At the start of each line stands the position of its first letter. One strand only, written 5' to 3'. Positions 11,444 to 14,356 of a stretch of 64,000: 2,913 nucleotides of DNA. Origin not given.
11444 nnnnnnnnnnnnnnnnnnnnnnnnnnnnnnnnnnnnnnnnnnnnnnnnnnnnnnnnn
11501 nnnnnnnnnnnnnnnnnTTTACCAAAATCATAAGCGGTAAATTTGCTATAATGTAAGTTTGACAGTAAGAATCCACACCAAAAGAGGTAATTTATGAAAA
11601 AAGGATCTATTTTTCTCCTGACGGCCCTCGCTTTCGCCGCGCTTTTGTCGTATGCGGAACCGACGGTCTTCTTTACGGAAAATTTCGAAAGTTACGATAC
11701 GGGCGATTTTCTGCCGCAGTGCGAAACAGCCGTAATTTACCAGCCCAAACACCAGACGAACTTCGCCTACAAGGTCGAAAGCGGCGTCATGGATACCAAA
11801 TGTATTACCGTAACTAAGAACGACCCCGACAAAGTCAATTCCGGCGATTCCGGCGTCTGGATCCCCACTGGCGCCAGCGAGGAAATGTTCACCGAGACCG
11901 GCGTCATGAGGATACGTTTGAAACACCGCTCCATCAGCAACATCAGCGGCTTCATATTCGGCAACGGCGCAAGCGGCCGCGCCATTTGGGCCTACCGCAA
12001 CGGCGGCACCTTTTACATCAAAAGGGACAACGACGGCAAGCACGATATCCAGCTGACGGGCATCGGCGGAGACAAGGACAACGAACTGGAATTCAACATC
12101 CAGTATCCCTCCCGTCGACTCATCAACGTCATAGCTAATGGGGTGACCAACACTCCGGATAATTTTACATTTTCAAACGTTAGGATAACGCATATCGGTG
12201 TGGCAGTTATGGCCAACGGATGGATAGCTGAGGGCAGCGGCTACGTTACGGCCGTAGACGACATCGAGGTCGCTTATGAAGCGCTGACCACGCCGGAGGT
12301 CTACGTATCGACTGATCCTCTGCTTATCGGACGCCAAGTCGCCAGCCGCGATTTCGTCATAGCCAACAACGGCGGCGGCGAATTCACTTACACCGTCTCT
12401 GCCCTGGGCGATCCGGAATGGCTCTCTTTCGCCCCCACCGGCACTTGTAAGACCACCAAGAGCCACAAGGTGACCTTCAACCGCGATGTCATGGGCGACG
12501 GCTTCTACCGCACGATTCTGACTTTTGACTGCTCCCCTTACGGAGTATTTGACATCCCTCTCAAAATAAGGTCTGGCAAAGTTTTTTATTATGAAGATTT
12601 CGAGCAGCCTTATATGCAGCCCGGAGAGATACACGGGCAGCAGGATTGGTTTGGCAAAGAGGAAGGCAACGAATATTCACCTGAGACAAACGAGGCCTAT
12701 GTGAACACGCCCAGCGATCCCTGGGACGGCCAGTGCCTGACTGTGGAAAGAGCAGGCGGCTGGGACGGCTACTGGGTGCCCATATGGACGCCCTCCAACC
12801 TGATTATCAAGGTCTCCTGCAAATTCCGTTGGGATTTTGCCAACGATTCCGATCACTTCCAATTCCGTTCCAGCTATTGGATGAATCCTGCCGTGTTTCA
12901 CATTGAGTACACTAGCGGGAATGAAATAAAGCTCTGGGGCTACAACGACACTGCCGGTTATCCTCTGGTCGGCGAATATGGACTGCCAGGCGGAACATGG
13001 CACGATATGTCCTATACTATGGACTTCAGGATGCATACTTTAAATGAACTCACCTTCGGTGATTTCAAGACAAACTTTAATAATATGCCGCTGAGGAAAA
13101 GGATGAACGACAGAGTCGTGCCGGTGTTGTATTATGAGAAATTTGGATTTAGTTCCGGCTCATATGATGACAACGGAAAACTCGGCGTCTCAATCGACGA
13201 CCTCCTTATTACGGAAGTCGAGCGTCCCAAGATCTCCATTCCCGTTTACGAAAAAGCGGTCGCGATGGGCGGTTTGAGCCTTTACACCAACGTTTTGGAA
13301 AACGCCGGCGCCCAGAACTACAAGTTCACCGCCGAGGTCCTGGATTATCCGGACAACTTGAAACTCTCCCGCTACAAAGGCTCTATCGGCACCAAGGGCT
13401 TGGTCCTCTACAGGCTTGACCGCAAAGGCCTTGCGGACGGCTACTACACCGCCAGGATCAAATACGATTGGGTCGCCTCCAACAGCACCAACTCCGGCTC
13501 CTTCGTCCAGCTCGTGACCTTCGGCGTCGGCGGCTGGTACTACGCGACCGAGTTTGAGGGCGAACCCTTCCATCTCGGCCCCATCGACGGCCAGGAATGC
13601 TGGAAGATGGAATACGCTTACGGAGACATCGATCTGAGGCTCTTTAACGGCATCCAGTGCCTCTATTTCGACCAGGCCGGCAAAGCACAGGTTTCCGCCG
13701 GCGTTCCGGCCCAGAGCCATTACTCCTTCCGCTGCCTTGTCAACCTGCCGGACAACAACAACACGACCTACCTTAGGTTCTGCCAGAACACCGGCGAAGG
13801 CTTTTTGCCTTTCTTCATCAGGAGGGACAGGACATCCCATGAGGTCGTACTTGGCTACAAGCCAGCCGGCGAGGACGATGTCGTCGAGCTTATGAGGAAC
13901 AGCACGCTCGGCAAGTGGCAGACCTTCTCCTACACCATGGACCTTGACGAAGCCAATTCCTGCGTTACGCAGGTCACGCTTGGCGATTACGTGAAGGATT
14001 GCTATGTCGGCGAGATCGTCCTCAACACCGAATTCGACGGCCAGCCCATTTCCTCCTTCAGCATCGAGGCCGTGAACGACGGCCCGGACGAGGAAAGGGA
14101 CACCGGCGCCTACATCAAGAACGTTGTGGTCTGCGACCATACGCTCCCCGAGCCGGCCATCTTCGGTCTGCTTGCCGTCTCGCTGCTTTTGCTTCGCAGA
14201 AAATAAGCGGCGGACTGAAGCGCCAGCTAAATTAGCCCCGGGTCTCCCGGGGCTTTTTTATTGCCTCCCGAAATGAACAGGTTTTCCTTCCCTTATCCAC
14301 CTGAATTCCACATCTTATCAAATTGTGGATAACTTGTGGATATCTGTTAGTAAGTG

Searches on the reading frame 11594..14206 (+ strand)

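Call 3: search_protein_families(library=pfam, proteins=[window:11594-14206:+], max_evalue=1)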
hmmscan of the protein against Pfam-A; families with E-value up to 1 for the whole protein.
window:11594-14206:+ (870 aa): 1 family
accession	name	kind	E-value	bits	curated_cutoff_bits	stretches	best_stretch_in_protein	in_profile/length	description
PF19190.6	BACON_2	-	0.2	12.1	25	1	248-310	17-80/94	Viral BACON domain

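Call 4: search_protein_families(library=ncbifam, proteins=[window:11594-14206:+], max_evalue=1)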
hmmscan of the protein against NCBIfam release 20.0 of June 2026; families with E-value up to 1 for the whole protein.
window:11594-14206:+ (870 aa): 0 families

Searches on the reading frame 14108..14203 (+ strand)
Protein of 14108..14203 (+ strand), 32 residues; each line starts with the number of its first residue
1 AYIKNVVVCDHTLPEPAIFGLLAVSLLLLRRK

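Call 70: search_protein_families(library=ncbifam, proteins=[window:14108-14203:+], max_evalue=10)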
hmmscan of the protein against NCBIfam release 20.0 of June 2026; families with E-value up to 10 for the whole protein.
seq(32 aa): 2 families
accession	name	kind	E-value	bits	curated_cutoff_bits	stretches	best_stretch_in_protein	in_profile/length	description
TIGR04126.1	PGF_CTERM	domain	0.08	12.6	24.5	1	17-31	13-27/28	PGF-CTERM sorting domain-containing protein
TIGR04288.2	CGP_CTERM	domain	0.21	12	21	1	16-32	4-20/20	CGP-CTERM sorting domain-containing protein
